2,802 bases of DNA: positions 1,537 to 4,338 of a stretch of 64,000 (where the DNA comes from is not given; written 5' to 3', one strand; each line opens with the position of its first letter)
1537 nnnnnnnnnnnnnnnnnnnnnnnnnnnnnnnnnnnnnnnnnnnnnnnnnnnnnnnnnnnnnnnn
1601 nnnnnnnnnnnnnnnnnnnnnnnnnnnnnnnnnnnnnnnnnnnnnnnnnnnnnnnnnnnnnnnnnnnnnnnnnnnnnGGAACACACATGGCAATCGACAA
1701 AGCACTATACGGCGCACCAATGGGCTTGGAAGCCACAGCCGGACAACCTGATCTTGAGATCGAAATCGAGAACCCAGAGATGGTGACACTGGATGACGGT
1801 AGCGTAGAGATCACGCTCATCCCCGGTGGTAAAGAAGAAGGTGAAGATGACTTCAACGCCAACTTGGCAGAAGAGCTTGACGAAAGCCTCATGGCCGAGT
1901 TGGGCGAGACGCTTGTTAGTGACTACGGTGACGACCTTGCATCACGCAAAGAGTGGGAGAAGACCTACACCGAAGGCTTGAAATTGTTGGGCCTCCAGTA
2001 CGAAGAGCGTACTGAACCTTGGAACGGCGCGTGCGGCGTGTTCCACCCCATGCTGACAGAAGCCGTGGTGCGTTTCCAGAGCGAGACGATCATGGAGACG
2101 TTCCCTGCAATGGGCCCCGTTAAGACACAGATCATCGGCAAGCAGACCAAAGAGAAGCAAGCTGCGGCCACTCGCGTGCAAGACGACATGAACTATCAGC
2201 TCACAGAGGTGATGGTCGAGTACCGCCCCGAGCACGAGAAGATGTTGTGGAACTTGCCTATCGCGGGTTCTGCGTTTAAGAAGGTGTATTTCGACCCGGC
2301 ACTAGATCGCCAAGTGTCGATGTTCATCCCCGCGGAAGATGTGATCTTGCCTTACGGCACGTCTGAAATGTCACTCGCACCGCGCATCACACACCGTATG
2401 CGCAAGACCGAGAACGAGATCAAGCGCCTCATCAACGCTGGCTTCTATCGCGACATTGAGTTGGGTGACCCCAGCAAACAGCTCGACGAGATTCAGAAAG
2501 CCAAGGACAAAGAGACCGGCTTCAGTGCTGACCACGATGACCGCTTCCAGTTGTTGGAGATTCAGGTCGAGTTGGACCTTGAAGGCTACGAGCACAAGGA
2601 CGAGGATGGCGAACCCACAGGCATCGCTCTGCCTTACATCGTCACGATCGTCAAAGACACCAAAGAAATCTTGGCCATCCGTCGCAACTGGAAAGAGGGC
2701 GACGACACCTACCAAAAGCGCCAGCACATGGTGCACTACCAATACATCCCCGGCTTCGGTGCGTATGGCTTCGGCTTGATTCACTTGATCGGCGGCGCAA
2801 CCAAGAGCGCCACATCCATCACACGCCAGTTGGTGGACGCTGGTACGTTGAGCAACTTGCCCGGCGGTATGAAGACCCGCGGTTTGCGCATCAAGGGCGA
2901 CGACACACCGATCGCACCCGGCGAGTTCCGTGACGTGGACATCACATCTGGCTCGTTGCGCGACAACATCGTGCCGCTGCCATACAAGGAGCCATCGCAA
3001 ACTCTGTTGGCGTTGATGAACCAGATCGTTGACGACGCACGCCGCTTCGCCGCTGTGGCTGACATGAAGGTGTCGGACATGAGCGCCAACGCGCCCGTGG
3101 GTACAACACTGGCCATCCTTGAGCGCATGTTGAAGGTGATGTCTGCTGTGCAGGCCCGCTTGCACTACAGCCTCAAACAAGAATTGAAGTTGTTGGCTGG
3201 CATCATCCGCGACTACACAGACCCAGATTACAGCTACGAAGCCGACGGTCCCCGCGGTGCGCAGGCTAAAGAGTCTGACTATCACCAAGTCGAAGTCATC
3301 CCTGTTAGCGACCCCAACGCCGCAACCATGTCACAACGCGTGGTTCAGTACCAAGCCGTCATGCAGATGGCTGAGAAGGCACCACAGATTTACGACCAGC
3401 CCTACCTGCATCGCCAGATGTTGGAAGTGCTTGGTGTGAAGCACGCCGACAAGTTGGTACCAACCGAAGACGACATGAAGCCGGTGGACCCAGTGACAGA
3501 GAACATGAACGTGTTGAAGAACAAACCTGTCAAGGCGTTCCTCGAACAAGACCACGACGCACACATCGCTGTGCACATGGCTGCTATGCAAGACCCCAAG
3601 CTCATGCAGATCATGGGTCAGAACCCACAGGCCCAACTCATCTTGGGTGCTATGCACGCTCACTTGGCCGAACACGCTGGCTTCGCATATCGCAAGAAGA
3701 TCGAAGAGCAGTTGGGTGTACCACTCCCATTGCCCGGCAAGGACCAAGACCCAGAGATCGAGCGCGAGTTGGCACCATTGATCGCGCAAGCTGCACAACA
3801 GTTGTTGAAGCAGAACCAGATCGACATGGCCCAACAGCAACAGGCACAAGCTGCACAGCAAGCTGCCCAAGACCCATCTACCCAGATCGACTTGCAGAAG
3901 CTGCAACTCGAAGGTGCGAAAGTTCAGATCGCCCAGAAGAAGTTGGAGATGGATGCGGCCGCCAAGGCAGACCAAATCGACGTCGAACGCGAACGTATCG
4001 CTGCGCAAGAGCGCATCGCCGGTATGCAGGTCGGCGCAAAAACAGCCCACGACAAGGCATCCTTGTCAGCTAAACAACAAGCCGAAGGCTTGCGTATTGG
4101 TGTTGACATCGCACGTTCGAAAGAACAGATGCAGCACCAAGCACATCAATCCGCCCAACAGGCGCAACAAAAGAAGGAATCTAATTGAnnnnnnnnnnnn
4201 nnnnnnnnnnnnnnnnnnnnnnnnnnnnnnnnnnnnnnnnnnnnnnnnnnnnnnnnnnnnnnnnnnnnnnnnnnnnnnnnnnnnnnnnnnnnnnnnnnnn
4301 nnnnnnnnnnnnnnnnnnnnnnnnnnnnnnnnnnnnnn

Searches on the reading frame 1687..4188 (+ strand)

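Call 10: search_protein_families(library=phrogs, proteins=[window:1687-4188:+])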
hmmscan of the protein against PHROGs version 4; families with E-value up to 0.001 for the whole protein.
window:1687-4188:+ (833 aa): 1 family
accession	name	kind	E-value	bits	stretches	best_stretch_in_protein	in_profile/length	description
phrog_1216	-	head and packaging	6.4e-22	78.9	1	88-608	126-610/714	portal protein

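Call 11: search_protein_families(library=pfam, proteins=[window:1687-4188:+])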
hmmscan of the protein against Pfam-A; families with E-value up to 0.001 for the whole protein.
window:1687-4188:+ (833 aa): 0 families
